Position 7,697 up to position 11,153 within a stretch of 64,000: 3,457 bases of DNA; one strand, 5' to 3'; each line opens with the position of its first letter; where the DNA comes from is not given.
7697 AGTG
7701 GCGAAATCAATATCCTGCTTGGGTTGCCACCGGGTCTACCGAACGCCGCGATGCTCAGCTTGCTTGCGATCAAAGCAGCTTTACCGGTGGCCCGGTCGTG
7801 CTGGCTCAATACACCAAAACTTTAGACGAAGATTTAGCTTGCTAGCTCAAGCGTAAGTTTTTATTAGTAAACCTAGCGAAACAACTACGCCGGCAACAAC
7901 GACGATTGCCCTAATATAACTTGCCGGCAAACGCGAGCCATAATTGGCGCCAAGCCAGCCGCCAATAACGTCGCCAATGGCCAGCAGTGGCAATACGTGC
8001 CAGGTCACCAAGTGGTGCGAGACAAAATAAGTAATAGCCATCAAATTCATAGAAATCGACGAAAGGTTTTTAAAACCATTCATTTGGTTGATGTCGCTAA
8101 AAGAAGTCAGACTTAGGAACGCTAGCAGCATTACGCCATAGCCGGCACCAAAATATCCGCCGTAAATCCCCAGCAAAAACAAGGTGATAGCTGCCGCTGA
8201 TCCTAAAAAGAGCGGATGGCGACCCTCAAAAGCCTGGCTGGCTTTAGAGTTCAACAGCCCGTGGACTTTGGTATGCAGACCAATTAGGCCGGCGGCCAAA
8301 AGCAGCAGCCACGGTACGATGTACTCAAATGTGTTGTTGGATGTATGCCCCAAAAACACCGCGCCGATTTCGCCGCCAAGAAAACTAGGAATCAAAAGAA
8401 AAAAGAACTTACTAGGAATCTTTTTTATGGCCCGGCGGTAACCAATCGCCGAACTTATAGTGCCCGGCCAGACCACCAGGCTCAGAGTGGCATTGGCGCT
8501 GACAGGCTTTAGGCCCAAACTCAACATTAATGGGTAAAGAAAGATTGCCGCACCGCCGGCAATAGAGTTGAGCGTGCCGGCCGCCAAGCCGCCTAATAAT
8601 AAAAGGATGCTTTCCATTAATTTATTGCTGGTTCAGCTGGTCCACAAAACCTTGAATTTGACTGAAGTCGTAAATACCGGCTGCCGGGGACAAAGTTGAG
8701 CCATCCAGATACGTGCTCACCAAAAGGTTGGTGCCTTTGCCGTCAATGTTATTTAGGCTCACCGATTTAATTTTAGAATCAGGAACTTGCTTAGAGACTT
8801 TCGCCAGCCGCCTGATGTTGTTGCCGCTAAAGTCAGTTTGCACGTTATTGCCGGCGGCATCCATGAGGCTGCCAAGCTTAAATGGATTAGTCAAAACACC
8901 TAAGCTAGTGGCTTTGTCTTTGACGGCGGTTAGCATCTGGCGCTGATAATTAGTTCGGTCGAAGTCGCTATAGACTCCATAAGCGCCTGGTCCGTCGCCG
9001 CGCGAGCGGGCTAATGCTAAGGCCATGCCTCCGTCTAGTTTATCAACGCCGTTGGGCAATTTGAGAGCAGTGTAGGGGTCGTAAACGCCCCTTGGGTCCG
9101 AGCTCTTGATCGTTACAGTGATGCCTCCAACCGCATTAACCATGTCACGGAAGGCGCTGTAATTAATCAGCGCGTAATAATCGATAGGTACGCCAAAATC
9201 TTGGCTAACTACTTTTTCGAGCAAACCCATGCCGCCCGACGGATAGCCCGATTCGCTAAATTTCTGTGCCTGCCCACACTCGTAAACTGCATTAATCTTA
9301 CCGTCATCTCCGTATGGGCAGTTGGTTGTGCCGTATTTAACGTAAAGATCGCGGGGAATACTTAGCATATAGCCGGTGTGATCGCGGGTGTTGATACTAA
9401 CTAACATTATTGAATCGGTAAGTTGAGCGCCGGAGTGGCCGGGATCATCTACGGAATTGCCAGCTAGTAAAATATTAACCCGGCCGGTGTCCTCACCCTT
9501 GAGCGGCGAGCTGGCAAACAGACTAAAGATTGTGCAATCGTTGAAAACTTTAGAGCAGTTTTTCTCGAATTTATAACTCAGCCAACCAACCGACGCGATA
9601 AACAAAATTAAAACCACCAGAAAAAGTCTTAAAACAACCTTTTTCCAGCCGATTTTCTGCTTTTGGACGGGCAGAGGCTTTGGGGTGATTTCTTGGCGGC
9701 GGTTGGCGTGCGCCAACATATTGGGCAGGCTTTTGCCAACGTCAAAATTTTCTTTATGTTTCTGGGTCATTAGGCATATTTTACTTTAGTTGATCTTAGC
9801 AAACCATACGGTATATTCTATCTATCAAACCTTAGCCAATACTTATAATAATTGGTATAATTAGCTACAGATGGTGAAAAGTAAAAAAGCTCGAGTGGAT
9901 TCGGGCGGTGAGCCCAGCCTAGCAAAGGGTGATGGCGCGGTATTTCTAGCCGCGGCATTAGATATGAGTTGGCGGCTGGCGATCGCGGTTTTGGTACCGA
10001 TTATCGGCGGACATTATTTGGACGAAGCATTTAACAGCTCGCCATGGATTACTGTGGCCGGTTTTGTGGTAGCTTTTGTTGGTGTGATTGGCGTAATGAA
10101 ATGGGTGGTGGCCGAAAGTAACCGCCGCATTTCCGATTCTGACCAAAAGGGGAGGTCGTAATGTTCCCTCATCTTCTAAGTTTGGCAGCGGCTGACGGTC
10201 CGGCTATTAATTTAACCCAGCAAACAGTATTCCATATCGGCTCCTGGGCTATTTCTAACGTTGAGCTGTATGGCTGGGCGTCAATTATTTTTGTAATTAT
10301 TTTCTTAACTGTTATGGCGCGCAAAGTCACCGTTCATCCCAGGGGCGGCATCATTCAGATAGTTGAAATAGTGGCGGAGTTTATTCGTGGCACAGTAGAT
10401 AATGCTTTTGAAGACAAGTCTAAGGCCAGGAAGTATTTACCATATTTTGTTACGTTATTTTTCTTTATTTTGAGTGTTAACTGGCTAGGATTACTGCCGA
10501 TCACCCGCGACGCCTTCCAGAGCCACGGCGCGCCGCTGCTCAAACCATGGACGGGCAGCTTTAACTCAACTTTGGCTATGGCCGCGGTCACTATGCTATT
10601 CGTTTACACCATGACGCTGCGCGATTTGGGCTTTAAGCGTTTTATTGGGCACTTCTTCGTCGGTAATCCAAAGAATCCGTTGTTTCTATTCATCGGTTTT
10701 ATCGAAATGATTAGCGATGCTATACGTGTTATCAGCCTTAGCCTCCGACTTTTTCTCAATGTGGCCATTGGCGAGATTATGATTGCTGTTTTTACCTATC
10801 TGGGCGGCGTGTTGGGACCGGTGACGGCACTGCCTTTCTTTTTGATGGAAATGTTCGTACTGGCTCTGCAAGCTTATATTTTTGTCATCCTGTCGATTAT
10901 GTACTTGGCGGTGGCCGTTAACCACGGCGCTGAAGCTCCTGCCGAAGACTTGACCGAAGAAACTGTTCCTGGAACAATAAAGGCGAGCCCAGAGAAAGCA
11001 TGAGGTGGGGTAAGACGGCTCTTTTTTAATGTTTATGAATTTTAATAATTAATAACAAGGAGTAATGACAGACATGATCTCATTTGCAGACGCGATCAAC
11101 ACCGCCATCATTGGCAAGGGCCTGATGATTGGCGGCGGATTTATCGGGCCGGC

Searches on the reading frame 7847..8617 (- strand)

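Call 59: search_protein_families(library=pfam, proteins=[window:7847-8617:-], max_evalue=0.00001)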
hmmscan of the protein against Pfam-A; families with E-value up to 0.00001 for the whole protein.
window:7847-8617:- (256 aa): 1 family
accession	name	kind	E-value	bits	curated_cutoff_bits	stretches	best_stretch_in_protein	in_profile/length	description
PF01925.25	TauE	-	2e-36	126.3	32.6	1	6-248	1-235/237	Sulfite exporter TauE/SafE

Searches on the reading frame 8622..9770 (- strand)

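Call 59: search_protein_families(library=pfam, proteins=[window:8622-9770:-], max_evalue=0.00001)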
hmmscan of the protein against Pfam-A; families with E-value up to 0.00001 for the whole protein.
window:8622-9770:- (382 aa): 1 family
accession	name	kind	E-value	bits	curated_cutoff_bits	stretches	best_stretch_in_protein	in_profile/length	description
PF03816.19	LytR_cpsA_psr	-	1.5e-30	106.8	24.6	1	118-288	2-149/150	LytR_cpsA_psr family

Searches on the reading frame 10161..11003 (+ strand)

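Call 59: search_protein_families(library=pfam, proteins=[window:10161-11003:+], max_evalue=0.00001)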
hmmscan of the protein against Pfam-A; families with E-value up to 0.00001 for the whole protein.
window:10161-11003:+ (280 aa): 1 family
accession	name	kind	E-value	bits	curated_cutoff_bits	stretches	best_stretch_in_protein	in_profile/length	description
PF00119.25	ATP-synt_A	-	6.3e-41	141.1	33.9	1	38-249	4-216/217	ATP synthase A chain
